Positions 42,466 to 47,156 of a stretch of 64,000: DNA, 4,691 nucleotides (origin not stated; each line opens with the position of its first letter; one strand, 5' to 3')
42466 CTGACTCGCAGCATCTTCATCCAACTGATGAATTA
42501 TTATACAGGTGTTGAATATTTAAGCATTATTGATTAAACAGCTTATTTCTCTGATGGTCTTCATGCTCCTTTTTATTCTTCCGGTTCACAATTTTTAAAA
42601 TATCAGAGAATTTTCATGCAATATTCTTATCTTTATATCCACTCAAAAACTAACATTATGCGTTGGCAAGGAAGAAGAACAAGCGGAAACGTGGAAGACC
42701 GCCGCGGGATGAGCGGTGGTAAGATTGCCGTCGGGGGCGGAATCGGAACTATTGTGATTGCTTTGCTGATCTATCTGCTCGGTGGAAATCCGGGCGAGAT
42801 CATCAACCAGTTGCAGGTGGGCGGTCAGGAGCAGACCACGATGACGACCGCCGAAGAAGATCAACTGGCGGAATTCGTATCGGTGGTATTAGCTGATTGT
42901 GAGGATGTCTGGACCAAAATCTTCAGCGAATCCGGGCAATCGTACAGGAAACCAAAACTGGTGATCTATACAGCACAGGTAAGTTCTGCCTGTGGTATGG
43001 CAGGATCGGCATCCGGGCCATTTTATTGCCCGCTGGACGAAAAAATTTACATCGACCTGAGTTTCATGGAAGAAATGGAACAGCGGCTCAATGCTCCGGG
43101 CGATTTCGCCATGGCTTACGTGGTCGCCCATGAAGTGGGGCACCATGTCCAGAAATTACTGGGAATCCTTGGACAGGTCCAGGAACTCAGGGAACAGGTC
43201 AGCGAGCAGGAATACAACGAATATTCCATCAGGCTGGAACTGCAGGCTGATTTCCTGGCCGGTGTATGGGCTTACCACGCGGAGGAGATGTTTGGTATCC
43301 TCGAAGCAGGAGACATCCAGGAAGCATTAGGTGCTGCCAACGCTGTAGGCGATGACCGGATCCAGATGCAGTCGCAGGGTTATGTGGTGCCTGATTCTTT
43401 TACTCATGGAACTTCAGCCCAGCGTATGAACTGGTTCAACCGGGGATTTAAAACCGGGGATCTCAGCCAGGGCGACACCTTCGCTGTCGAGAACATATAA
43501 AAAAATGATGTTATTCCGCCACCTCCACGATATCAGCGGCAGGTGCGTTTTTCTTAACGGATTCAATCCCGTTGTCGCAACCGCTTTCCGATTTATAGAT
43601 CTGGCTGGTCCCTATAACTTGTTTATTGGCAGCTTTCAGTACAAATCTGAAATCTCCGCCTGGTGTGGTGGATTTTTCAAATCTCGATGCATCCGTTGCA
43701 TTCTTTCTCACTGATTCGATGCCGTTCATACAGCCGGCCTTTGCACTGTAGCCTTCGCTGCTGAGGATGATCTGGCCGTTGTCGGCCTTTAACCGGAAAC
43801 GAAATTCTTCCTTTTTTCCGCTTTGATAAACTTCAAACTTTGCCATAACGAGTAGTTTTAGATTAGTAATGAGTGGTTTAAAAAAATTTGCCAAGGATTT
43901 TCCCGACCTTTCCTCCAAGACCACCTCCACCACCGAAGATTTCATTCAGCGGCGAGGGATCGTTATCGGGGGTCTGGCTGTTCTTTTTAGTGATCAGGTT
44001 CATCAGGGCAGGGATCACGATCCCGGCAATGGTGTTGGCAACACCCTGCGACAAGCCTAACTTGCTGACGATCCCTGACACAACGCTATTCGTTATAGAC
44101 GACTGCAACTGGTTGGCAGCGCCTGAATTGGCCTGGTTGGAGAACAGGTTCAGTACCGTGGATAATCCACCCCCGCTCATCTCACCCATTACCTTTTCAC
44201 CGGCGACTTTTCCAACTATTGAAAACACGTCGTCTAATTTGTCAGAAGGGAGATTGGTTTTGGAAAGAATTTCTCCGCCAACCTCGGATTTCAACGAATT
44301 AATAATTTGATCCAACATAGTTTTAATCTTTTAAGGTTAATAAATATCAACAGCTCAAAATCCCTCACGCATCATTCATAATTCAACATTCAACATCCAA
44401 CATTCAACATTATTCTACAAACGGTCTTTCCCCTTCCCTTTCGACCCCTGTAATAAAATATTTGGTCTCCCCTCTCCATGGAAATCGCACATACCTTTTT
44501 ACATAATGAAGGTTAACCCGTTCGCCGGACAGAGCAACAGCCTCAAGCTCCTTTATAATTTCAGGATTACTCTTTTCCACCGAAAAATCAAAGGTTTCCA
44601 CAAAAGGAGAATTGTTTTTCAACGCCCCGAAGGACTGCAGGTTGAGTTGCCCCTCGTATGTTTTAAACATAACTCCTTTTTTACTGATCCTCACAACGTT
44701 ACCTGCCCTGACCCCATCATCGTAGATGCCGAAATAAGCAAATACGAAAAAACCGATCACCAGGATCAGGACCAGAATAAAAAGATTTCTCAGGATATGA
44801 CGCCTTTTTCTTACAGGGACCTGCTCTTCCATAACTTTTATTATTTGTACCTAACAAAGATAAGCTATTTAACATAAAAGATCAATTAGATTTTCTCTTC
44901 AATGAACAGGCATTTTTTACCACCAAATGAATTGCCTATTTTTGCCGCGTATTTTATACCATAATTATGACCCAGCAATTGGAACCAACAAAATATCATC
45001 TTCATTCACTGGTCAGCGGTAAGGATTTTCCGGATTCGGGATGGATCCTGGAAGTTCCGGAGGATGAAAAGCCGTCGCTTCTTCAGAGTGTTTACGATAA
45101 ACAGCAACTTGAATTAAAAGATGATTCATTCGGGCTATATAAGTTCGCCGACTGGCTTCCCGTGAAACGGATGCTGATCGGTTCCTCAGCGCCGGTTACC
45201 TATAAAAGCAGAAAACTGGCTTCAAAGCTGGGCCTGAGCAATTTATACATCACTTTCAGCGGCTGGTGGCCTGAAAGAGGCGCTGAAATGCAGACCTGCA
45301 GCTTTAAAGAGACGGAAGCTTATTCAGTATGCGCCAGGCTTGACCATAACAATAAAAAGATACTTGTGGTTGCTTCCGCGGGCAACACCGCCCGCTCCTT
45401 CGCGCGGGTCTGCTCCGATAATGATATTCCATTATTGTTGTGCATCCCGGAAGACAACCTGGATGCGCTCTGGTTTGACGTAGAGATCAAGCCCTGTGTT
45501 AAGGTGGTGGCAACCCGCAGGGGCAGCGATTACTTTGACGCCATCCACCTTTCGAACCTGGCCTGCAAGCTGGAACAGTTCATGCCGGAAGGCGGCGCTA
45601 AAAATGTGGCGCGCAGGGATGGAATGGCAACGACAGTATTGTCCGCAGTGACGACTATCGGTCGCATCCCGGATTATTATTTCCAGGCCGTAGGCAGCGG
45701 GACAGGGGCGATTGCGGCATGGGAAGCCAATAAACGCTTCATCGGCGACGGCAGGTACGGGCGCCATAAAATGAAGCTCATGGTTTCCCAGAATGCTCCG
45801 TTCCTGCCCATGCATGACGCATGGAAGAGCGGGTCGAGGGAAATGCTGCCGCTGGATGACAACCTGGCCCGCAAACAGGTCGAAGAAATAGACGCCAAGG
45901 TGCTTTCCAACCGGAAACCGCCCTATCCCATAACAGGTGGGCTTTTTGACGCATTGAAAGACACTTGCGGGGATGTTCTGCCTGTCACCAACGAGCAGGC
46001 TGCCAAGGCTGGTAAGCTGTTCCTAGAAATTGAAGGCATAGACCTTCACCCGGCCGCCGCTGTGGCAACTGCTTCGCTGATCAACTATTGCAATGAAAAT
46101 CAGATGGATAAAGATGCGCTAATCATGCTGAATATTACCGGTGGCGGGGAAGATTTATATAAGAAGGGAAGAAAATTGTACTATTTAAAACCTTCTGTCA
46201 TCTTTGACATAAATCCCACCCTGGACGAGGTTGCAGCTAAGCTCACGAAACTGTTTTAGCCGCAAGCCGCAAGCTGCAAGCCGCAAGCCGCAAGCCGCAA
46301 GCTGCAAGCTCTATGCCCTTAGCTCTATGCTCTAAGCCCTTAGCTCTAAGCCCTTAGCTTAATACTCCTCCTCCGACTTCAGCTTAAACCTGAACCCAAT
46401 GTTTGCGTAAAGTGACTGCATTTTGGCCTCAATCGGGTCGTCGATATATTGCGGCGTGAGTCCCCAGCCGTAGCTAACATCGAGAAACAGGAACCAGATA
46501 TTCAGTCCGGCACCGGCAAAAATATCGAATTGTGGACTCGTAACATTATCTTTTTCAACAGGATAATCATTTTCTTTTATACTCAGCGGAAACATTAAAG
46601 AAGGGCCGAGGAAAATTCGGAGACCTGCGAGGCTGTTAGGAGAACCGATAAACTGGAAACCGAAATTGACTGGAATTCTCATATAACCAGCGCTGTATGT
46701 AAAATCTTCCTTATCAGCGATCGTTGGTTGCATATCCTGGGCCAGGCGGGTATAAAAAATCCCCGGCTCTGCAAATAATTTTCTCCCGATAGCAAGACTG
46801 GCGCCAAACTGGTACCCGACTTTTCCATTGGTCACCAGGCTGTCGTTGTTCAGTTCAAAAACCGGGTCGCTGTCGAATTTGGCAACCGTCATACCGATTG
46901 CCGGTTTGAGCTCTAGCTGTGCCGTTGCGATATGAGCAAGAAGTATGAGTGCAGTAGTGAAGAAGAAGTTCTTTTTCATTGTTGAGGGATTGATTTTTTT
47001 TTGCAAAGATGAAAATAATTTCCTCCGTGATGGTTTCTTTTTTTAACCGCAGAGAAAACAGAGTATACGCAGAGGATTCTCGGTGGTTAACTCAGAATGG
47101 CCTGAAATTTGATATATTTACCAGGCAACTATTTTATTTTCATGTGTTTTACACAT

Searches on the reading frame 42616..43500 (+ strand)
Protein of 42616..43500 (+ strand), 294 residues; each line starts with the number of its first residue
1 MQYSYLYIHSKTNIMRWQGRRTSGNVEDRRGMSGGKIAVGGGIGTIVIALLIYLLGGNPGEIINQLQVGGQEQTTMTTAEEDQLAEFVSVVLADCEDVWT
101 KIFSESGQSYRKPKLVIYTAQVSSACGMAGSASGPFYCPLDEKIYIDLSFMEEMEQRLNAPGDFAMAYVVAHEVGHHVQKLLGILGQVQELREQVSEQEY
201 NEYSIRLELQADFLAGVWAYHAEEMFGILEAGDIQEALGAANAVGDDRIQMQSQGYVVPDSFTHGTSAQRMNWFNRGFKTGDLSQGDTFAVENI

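Call 3: search_protein_families(library=pfam, proteins=[window:42616-43500:+], max_evalue=0.01)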
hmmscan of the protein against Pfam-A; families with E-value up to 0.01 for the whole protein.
window:42616-43500:+ (294 aa): 1 family
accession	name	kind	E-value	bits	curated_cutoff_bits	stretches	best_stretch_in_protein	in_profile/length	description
PF04228.19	Zn_peptidase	-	4.9e-114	381.2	23.2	1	15-289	1-290/290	Putative neutral zinc metallopeptidase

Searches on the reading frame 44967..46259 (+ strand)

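Call 49: search_protein_families(library=pfam, proteins=[window:44967-46259:+], max_evalue=0.001)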
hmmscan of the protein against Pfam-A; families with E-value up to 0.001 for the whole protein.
window:44967-46259:+ (430 aa): 1 family
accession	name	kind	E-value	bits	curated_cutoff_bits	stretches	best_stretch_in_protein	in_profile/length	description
PF00291.31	PALP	-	2.5e-23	83.3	35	1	109-392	33-295/295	Pyridoxal-phosphate dependent enzyme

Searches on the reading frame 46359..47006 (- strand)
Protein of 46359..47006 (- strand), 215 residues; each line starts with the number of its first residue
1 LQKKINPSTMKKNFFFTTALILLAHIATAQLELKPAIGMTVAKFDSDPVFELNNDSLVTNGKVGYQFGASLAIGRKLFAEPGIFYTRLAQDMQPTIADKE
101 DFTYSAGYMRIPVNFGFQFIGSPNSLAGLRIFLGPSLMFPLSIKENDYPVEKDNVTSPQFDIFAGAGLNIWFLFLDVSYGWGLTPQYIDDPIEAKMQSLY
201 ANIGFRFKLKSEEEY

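Call 49: search_protein_families(library=pfam, proteins=[window:46359-47006:-], max_evalue=0.001)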
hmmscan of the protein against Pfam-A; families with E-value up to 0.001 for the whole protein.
window:46359-47006:- (215 aa): 2 families
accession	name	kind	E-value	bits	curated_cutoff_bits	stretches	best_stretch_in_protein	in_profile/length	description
PF13568.12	OMP_b-brl_2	-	2e-07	31.7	27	1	31-185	9-172/175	Outer membrane protein beta-barrel domain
PF13505.12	OMP_b-brl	-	6.5e-06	26.9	28.7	0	19-134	4-108/175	Outer membrane protein beta-barrel domain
